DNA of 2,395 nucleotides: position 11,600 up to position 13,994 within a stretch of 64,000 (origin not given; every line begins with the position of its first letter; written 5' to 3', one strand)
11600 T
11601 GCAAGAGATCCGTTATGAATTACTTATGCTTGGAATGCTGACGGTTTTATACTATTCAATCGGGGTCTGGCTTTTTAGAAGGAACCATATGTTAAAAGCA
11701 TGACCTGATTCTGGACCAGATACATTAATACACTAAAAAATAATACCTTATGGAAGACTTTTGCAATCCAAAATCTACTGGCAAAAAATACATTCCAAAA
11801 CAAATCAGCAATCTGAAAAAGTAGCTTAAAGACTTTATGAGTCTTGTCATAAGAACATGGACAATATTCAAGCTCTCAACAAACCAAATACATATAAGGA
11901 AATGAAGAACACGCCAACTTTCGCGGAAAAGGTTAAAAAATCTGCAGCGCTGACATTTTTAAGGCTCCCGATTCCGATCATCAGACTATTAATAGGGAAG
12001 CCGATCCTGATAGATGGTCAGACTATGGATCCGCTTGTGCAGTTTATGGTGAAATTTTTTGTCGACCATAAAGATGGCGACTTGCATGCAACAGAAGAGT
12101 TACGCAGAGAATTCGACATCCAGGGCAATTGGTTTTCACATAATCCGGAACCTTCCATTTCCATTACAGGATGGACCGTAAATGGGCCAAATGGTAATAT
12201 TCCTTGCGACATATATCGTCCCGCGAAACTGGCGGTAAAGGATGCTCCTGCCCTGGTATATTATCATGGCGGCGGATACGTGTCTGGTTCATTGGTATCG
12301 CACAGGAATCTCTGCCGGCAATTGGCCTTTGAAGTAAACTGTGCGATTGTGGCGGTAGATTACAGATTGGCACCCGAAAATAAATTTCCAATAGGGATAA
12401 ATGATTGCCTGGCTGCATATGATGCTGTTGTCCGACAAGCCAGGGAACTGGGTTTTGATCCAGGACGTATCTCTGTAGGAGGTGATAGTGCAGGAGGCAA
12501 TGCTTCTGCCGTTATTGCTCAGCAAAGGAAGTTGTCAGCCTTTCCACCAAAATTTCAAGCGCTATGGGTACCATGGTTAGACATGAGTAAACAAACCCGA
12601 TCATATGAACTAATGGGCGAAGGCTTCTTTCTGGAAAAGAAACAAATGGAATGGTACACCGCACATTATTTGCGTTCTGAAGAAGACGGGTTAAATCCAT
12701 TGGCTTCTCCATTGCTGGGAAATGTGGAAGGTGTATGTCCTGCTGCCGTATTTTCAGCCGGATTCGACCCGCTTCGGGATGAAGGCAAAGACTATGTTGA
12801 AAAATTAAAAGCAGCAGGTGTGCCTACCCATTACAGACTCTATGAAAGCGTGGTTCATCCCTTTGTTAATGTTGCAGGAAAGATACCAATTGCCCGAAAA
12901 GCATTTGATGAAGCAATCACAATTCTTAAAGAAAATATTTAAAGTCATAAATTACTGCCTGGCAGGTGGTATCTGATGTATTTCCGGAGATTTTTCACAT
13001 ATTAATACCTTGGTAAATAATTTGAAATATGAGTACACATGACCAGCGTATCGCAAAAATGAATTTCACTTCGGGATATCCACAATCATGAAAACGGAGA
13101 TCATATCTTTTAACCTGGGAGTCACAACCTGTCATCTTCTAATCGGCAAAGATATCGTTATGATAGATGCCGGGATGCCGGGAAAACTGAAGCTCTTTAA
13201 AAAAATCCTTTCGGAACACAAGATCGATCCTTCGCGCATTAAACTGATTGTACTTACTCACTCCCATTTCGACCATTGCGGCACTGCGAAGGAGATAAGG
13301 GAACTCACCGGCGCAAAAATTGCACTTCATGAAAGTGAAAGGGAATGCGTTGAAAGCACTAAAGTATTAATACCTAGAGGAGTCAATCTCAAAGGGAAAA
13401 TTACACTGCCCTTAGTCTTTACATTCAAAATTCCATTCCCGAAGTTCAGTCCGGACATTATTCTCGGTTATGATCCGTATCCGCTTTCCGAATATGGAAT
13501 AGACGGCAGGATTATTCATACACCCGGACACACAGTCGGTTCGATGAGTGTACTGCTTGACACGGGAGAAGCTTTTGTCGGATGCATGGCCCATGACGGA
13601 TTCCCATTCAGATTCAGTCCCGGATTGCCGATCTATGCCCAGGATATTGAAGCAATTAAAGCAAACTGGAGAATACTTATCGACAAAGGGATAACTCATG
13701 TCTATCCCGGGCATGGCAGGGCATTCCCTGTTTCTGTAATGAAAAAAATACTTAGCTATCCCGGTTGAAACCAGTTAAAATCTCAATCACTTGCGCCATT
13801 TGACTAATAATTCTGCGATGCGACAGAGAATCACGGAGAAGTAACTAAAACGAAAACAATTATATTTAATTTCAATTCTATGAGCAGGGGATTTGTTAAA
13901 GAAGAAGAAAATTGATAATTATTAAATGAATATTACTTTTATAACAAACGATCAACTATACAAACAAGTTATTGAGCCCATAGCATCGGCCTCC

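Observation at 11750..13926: Three consecutive accessory genes each sit directly behind the start-proximal stub of an unrelated gene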

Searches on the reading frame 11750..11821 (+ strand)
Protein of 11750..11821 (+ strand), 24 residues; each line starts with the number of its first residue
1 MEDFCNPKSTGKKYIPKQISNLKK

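Call 18: search_protein_families(library=pfam, proteins=[window:11750-11821:+], max_evalue=10)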
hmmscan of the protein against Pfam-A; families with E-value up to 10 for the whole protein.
seq(24 aa): 0 families

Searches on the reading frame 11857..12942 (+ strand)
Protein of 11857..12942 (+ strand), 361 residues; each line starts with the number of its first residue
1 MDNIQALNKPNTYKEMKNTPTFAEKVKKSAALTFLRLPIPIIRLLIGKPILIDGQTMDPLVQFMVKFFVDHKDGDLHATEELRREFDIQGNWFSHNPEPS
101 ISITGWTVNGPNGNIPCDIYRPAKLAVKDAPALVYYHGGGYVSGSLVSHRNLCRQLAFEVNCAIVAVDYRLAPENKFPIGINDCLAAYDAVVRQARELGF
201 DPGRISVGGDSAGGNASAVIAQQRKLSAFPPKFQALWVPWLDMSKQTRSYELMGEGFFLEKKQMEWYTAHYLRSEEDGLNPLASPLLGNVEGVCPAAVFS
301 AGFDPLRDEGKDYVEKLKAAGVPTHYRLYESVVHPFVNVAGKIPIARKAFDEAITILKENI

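Call 8: search_protein_families(library=pfam, proteins=[window:11857-12942:+], max_evalue=0.01)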
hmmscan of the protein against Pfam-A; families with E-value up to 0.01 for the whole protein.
window:11857-12942:+ (361 aa): 4 families
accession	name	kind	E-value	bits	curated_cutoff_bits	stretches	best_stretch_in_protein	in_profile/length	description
PF07859.19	Abhydrolase_3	-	1.3e-65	221.6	25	1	133-337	1-209/210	alpha/beta hydrolase fold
PF20434.5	BD-FAE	-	7.4e-19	68.6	26.8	1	117-227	1-113/215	BD-FAE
PF10340.15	Say1_Mug180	-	3.5e-10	39.7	21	1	128-245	120-239/374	Steryl acetyl hydrolase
PF00135.34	COesterase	-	1.8e-07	30.9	27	1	118-216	89-196/515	Carboxylesterase family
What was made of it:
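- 11857..12942 (+): Esterase (Abhydrolase_3, hormone-sensitive-lipase type); probable true start at 11902. Pfam E 1e-65 (call 8).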

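Call 42: search_protein_families(library=ncbifam, proteins=[window:11857-12942:+], max_evalue=0.01)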
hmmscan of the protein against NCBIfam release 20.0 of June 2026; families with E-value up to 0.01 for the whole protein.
window:11857-12942:+ (361 aa): 11 families
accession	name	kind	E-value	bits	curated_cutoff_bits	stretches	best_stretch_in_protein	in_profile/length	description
NF058653.1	LipP1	equivalog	4.4e-86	288.4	350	1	81-354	24-297/300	LipP1 family hormone-sensitive lipase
NF033149.0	CHL_hydrolase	equivalog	4.1e-50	170.5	500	1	58-356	4-304/310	chloramphenicol hydrolase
NF007547.0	PRK10162.1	equivalog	1.7e-41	142.2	389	1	78-354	36-312/321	acetyl esterase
NF058651.1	GESAG_HSLs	subfamily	2.6e-37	128.5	430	1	115-356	54-291/296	GESAG motif subfamily hormone-sensitive lipase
NF058649.1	GTSAG_HSLs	subfamily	3.6e-27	95.6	380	1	113-358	73-309/312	GTSAG motif subfamily hormone-sensitive lipase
NF058650.1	GCSAG_HSLs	subfamily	1.9e-13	50.7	410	1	116-351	69-303/314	GCSAG motif subfamily hormone-sensitive lipase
NF052352.1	TriaclglyLipLipYMycb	equivalog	1.7e-09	37.3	450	1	204-338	258-379/397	triacylglycerol lipase LipY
NF052354.1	EstLipQMycob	equivalog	1.9e-07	30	700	1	105-234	138-269/418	esterase LipQ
NF042968.1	AcxylEst_AxeA1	equivalog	5.7e-06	24.9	700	1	132-264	50-184/459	acetylxylan esterase AxeA1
NF050058.1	e_dPHAscl_type1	hypoth_equivalog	0.0022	17.5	150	0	112-222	5-123/276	extracellular catalytic domain type 1 short-chain-length polyhydroxyalkanoate depolymerase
NF058665.1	HaHSL_fam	equivalog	0.0025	17.2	320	1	118-223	52-147/260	hormone-sensitive lipase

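Call 82: find_homologous_proteins(query=window:11857-12942:+, max_evalue=1e-80)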
Query window:11857-12942:+ (361 aa): 172 proteins with E <= 1e-80 among 8000 candidates; the best 120 are listed.
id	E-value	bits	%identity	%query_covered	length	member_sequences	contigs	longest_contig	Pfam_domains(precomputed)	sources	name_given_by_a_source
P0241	2.9e-231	785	98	96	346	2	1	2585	PF00135.35,PF07859.20,PF10340.16,PF20434.6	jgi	-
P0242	4.7e-202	689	86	96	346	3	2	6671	PF00135.35,PF07859.20,PF10340.16,PF20434.6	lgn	-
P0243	1.8e-191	654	81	96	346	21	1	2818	PF00135.35,PF07859.20,PF10340.16,PF20434.6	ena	-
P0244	5.4e-191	652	79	96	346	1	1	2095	PF00135.35,PF07859.20,PF10340.16,PF20434.6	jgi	jgi:acetyl esterase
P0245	1.9e-190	651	80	96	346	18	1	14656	PF00135.35,PF07859.20,PF10340.16,PF20434.6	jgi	jgi:acetyl esterase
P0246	3.1e-190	650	79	97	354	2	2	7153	PF00135.35,PF07859.20,PF10340.16,PF20434.6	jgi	-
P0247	1.1e-189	648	81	96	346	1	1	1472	PF00135.35,PF07859.20,PF10340.16,PF20434.6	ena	-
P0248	1.5e-189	648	79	97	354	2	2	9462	PF00135.35,PF07859.20,PF10340.16,PF20434.6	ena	-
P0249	2.8e-189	647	78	96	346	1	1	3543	PF00135.35,PF07859.20,PF10340.16,PF20434.6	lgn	-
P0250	6.2e-189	646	80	96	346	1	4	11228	PF00135.35,PF07859.20,PF10340.16,PF20434.6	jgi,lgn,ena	-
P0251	2.2e-188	644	80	96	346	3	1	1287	PF00135.35,PF07859.20,PF10340.16,PF20434.6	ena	-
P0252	3.1e-188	643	79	96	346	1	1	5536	PF00135.35,PF07859.20,PF10340.16,PF20434.6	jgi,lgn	-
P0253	3.2e-187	640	79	96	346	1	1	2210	PF00135.35,PF07859.20,PF10340.16,PF20434.6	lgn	-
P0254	3.7e-187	640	79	96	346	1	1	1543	PF00135.35,PF07859.20,PF10340.16,PF20434.6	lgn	-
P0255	7.6e-187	639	79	96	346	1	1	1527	PF00135.35,PF07859.20,PF10340.16,PF20434.6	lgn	-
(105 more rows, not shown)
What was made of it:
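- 11857..12942 (+): Close homologues are 346 aa (call 82).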

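Call 83: find_encoding_contigs(protein=P0242, flank=5000, max_places=3)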
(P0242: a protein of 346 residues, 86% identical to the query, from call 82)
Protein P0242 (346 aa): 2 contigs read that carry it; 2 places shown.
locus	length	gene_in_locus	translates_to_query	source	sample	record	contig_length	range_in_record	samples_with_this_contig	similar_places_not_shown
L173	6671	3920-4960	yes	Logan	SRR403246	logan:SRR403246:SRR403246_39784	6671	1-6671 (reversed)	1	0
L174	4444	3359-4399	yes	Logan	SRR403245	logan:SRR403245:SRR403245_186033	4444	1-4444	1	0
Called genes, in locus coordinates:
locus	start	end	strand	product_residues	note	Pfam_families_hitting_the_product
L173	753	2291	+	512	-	PF03321:GH3, PF23571:GH3_M, PF23572:GH3_C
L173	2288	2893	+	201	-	PF01810:LysE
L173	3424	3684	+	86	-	-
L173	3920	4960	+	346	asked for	PF00135:COesterase (weak), PF10340:Say1_Mug180, PF20434:BD-FAE, PF07859:Abhydrolase_3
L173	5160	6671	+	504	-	?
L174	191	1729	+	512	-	PF03321:GH3, PF23571:GH3_M, PF23572:GH3_C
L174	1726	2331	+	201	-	PF01810:LysE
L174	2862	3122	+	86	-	-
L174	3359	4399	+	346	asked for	PF00135:COesterase (weak), PF10340:Say1_Mug180, PF20434:BD-FAE, PF07859:Abhydrolase_3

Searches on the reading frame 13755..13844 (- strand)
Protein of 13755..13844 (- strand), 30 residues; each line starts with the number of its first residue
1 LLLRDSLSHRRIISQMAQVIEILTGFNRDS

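Call 74: search_protein_families(library=pfam, proteins=[window:13755-13844:-], max_evalue=10)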
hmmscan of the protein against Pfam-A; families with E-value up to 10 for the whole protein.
seq(30 aa): 0 families
